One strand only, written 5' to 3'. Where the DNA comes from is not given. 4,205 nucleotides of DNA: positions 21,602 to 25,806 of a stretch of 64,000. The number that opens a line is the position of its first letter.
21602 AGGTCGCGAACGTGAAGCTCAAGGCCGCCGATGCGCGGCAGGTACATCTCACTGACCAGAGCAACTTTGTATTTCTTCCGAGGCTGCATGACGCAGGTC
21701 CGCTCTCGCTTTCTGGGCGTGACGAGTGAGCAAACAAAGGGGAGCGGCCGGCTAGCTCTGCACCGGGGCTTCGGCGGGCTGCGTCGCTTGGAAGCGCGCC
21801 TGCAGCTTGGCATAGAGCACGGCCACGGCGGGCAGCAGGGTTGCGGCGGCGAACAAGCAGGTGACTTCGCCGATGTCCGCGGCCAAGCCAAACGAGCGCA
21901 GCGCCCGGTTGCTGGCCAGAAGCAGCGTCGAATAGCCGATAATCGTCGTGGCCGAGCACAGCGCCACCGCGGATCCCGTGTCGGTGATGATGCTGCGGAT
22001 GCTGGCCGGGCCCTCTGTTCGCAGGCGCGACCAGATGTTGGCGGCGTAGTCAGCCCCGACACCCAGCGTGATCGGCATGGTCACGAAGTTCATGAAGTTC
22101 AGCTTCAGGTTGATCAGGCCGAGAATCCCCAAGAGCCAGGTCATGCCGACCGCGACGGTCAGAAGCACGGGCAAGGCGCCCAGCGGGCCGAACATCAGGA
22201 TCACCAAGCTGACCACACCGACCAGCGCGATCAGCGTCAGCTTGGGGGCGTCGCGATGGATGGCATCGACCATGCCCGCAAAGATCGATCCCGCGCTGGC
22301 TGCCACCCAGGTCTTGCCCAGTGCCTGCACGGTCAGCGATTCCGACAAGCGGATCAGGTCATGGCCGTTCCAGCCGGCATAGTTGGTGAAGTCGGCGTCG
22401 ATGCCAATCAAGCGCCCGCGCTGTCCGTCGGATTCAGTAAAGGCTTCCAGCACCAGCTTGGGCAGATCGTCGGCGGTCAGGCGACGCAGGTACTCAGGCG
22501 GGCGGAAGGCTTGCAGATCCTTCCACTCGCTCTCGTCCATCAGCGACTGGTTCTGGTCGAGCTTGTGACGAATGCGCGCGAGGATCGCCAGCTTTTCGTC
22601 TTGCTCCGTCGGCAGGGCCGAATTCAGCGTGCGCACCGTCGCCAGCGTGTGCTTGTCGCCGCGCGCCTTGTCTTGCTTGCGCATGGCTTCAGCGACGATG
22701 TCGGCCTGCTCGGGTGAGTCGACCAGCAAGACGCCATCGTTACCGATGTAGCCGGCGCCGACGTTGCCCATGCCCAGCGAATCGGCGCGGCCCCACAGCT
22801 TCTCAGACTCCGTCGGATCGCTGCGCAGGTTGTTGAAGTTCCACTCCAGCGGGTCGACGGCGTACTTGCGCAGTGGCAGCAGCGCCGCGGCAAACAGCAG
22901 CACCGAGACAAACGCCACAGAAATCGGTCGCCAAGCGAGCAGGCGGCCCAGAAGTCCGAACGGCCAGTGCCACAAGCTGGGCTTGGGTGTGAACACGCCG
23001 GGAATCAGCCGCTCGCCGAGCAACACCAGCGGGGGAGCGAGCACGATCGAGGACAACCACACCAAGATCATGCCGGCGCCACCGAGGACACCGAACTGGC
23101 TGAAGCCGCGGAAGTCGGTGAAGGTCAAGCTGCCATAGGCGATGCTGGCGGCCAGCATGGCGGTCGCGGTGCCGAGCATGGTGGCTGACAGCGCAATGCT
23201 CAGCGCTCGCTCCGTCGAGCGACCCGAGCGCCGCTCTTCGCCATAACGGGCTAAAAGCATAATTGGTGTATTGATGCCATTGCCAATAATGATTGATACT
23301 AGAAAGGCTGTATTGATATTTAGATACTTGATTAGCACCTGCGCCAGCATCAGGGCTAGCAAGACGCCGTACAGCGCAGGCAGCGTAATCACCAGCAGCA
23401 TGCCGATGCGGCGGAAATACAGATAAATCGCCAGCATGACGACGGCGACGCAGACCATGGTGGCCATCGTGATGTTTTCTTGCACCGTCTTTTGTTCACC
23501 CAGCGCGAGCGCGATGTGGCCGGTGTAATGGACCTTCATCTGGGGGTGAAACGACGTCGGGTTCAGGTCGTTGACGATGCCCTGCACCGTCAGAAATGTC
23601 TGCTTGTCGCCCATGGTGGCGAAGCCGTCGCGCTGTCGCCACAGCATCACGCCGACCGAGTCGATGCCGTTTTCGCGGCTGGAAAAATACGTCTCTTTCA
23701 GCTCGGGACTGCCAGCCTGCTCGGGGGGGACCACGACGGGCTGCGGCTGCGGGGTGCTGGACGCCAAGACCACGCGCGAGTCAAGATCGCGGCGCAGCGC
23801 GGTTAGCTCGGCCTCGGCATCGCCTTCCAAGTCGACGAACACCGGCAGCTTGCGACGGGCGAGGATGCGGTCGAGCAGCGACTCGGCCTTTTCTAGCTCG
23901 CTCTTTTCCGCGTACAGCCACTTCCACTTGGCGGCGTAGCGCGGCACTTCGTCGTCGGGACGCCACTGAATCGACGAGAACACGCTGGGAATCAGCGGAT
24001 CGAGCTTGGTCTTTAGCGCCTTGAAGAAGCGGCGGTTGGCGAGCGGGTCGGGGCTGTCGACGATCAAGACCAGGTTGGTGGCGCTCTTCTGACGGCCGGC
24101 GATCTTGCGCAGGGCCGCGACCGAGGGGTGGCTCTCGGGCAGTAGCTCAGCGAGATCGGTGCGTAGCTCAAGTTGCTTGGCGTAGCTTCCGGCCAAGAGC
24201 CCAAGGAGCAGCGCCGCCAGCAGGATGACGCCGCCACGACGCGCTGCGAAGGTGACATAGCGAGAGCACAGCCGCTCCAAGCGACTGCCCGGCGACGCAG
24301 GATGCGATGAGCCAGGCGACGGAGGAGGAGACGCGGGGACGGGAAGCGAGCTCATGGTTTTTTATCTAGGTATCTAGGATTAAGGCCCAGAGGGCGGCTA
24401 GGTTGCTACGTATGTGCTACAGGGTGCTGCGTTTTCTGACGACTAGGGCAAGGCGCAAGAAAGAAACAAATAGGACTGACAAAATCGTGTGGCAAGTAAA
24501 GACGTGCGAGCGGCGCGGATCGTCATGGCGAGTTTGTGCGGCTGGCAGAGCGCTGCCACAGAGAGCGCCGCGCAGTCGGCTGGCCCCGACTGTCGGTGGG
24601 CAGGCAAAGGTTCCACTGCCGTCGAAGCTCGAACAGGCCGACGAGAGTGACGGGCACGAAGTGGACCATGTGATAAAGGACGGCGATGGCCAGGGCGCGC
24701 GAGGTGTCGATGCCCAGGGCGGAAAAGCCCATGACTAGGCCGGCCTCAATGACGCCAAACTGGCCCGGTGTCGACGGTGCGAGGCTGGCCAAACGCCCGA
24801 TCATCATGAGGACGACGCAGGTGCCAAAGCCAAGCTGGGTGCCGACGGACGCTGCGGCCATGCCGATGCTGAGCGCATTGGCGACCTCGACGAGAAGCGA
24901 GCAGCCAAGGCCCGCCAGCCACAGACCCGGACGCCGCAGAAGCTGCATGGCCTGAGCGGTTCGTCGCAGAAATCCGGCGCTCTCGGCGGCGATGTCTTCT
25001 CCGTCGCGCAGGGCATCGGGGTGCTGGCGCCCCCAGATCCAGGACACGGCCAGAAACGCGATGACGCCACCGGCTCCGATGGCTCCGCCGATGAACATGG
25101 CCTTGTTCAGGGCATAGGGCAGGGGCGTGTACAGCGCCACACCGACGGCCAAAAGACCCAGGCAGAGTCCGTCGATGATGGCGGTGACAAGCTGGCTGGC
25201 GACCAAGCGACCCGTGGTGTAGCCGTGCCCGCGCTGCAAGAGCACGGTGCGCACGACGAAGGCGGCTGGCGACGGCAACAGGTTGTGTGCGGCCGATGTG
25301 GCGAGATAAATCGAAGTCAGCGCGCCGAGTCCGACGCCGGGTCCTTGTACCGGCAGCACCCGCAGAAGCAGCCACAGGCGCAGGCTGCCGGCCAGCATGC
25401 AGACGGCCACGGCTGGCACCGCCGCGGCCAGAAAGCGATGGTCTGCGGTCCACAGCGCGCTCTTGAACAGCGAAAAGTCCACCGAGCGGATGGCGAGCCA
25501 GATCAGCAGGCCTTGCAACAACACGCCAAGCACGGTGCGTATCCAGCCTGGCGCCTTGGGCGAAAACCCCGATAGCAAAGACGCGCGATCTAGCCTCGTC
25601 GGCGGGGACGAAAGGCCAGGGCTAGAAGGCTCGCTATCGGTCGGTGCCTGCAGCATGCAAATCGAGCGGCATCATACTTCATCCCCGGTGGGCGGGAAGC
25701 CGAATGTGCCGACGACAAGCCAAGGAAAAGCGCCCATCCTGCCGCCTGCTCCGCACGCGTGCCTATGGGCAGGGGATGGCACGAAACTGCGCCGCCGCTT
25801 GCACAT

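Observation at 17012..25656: Candidate undescribed amino-glycolipid synthesis and export cluster (flippase-like + MMPL/RND + GT4 + methyltransferase + NodB deacetylase + secreted tandem-SRPBCC protein + lipoprotein)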

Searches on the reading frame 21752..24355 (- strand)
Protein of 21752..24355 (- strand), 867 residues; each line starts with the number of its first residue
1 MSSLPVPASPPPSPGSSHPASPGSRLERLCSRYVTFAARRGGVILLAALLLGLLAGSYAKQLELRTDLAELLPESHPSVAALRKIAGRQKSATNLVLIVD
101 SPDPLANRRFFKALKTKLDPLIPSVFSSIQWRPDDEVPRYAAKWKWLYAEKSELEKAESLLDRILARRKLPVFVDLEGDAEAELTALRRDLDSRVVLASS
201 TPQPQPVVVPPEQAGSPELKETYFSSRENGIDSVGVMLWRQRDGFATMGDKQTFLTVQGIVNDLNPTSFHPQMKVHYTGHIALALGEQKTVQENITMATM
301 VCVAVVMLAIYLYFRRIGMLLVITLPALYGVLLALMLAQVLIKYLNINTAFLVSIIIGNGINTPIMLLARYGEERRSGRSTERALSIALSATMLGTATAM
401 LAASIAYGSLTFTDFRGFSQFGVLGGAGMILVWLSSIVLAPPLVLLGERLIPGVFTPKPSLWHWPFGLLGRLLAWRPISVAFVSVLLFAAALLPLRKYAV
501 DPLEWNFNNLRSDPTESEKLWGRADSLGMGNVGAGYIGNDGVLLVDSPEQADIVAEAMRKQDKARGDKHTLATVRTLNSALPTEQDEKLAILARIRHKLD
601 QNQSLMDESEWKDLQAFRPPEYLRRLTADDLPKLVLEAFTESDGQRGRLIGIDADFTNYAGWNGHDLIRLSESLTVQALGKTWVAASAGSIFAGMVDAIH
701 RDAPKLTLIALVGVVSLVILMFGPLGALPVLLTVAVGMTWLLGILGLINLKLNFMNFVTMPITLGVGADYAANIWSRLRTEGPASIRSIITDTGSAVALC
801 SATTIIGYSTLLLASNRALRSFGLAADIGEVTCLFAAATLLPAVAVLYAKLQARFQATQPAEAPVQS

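Call 5: search_protein_families(library=pfam, proteins=[window:21752-24355:-], max_evalue=0.01)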
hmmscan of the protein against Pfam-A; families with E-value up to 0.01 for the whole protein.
window:21752-24355:- (867 aa): 2 families
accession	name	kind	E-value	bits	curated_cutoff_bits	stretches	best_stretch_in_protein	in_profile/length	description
PF03176.21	MMPL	-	2.2e-24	86.5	20.5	2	269-449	119-305/333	MMPL family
PF02355.23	SecD_SecF_C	-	4.3e-06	26.7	20.5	1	289-445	27-184/189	Protein export membrane protein SecD/SecF, C-terminal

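Call 6: search_protein_families(library=ncbifam, proteins=[window:21752-24355:-], max_evalue=0.01)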
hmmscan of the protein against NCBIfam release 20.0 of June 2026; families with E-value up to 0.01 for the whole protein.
window:21752-24355:- (867 aa): 13 families
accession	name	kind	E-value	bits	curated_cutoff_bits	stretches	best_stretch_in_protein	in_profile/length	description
TIGR03480.1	HpnN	hypoth_equivalog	2.4e-47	161.5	751.85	3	256-608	233-563/862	hopanoid biosynthesis associated RND transporter like protein HpnN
TIGR00921.1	2A067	subfamily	1.8e-44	152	351.9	3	258-446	157-345/733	hydrophobe/amphiphile efflux-3 (HAE3) family transporter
NF045600.2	BstA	equivalog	1.2e-34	119.4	1400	2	31-603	6-580/903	sterol transporter cytoplasmic membrane protein BstA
NF052374.1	HopndTporHpnN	equivalog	3.6e-30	104.7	1100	1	270-602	249-560/858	hopanoid transporter HpnN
TIGR00833.1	actII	subfamily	6.9e-30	104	874.7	2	256-500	136-384/910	MMPL family RND transporter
TIGR00916.1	2A0604s01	subfamily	3.1e-07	30.2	148.6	2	264-437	61-231/231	SecD/SecF family protein translocase subunit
NF009584.0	PRK13024.1-4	equivalog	0.00012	20.5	1171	1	258-434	227-399/759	protein translocase subunit SecDF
TIGR01129.1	secD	equivalog_domain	0.00017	20.9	244.4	1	262-425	219-381/397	protein translocase subunit SecD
NF006216.0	PRK08343.1-2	equivalog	0.00097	18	519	1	261-390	316-443/506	preprotein translocase subunit SecD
TIGR00966.2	transloc_SecF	equivalog_domain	0.001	18.6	160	1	290-445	121-277/279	protein translocase subunit SecF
NF046001.1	SecDF_plasm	equivalog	0.0011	17.2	500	1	287-440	345-496/878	protein translocase subunit SecDF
NF011315.0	PRK14726.1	equivalog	0.0012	17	1249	1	707-843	378-519/855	protein translocase subunit SecDF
NF009581.0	PRK13024.1-1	equivalog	0.0016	16.7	1058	1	261-406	228-373/752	protein translocase subunit SecDF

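Call 34: search_solved_structures(query=window:21752-24355:-, max_evalue=0.001)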
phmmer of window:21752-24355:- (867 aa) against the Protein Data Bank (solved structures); distinct sequences matched with E-value up to 0.001: 11.
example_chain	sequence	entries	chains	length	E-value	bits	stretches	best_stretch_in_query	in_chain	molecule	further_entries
5khn_B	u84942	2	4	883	1.3e-18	69.9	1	275-594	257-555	RND transporter | Putative RND superfamily efflux pump membrane protein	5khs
6wu0_B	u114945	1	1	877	3.8e-13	51.8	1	275-454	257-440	Hopanoid biosynthesis associated RND transporter like protein HpnN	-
9syt_A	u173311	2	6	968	5.6e-11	44.6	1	257-498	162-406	Siderophore exporter MmpL4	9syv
9syj_A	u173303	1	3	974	5.7e-11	44.6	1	257-498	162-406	Siderophore exporter MmpL4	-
9gi0_B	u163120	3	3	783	9.3e-11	43.9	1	257-498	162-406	Siderophore exporter MmpL4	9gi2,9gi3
9b43_A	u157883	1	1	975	1.8e-08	36.4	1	256-500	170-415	MmpL4 protein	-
9u4t_A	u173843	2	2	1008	2.1e-08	36.1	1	256-500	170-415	MmpL4 protein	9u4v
9rfu_D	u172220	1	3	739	6.9e-06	27.8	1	257-498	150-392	Siderophore exporter MmpL5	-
8zkp_A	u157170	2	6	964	1.1e-05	27.1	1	257-498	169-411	Siderophore exporter MmpL5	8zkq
9u51_A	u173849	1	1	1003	1.2e-05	27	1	257-498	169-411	Siderophore exporter MmpL5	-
9rgb_D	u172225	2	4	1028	1.3e-05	26.9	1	257-498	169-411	Siderophore exporter MmpL5,Green fluorescent protein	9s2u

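Call 70: find_related_loci(query=A6, collection=genome_contigs, flank=10000)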
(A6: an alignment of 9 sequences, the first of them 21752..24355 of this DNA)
Query A6 (867 aa) in genome_contigs; peptide patterns used: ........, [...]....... (x = any residue, [..] = any of these).
115 stretches matched a pattern; 29 encode a relative of the query (tblastn E <= 1e-3); 27 distinct loci.
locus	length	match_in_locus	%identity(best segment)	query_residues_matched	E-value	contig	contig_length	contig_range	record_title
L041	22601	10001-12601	98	1-867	0e+0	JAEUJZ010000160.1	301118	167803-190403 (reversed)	MAG: Myxococcales bacterium isolate new MAG-82 k141_588073, whole genome shotgun sequence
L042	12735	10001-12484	86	1-833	0e+0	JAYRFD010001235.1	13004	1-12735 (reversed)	MAG: Polyangia bacterium isolate SH_SHASGE3bin.23 k141_1650960, whole genome shotgun sequence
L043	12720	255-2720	66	12-850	0e+0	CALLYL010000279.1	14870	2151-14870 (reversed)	MAG TPA_asm: uncultured Myxococcales bacterium isolate SRR5676476_bin.50_CONCOCT_v1.1_MAG genome assembly, contig: ERZ72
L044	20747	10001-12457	63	14-853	0e+0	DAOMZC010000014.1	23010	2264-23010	MAG TPA_asm: Pseudomonadota bacterium isolate AMR_MDS_5610 NODE_269_length_23010_cov_7.292180, whole genome shotgun sequ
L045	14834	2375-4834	63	13-852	0e+0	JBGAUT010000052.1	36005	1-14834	MAG: Polyangia bacterium isolate MAG_MBR_AS.52 MBRAS-52_NODE_52_length_36005_cov_6.311373, whole genome shotgun sequence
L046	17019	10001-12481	61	13-861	0e+0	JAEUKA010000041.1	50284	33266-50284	MAG: Myxococcales bacterium isolate new MAG-83 k141_2943105, whole genome shotgun sequence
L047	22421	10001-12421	62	19-844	0e+0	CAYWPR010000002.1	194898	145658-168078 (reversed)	MAG TPA_asm: uncultured Myxococcales bacterium isolate SRP189682_co2_70 genome assembly, contig: NODE_17_length_194898_c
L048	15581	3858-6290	58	26-847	0e+0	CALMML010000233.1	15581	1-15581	MAG TPA_asm: uncultured Myxococcales bacterium isolate SRR5676451_bin.61_CONCOCT_v1.1_MAG genome assembly, contig: ERZ72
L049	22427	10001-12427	58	26-845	0e+0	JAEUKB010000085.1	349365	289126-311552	MAG: Myxococcales bacterium isolate new MAG-84 k141_3170962, whole genome shotgun sequence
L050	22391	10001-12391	59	29-843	0e+0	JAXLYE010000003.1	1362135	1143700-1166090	MAG: Polyangia bacterium isolate STL-MYX5 C1.81.fa-3, whole genome shotgun sequence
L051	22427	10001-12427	57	26-855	0e+0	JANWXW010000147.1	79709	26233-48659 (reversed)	MAG: Myxococcota bacterium isolate SKYG55 k141_115305, whole genome shotgun sequence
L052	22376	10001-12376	57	22-833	0e+0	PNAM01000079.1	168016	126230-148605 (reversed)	MAG: Myxococcales bacterium isolate palsa_1104 73.20110800_P1D.52_contig_1234, whole genome shotgun sequence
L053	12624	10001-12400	54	13-833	0e+0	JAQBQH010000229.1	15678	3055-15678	MAG: Myxococcales bacterium isolate RYN_368 scaffold_2178212, whole genome shotgun sequence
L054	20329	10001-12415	54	28-850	0e+0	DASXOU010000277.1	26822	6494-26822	MAG TPA_asm: Polyangia bacterium isolate SMAG_U5390 k141_265826, whole genome shotgun sequence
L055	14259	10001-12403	60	32-852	0e+0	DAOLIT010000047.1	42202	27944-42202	MAG TPA_asm: Pseudomonadota bacterium isolate AMR_MDS_0291 NODE_110_length_42202_cov_12.013904, whole genome shotgun seq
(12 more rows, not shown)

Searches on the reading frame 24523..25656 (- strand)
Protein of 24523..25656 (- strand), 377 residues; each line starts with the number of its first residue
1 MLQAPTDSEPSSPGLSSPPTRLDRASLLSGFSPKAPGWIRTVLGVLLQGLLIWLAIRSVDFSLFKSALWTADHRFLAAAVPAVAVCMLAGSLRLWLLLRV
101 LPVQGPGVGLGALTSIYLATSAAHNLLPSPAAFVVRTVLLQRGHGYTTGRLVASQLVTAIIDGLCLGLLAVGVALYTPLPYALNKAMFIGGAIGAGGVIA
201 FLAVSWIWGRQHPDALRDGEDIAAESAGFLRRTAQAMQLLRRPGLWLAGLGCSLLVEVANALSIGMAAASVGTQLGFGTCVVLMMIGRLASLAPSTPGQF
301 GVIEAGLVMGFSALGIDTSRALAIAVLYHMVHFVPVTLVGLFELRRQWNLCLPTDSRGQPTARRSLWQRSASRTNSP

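Call 5: search_protein_families(library=pfam, proteins=[window:24523-25656:-], max_evalue=0.01)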
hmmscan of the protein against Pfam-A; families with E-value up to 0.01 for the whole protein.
window:24523-25656:- (377 aa): 1 family
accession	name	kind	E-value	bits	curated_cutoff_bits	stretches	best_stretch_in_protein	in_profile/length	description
PF03706.18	LPG_synthase_TM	-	1.2e-41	143.6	33.4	1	42-340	2-302/302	Lysylphosphatidylglycerol synthase TM region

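Call 6: search_protein_families(library=ncbifam, proteins=[window:24523-25656:-], max_evalue=0.01)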
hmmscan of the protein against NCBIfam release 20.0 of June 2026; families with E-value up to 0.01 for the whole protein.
window:24523-25656:- (377 aa): 2 families
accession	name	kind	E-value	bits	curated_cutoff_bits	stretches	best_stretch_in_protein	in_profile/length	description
TIGR00374.1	TIGR00374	subfamily_domain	4.4e-09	36.2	43.2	1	269-341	235-307/323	flippase-like domain-containing protein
NF033480.1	bifunc_MprF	equivalog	0.0033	15.8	600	0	56-336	24-287/841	bifunctional lysylphosphatidylglycerol flippase/synthetase MprF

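Call 76: search_solved_structures(query=window:24523-25656:-, max_evalue=1)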
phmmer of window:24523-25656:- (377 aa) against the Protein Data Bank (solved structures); distinct sequences matched with E-value up to 1: 0.
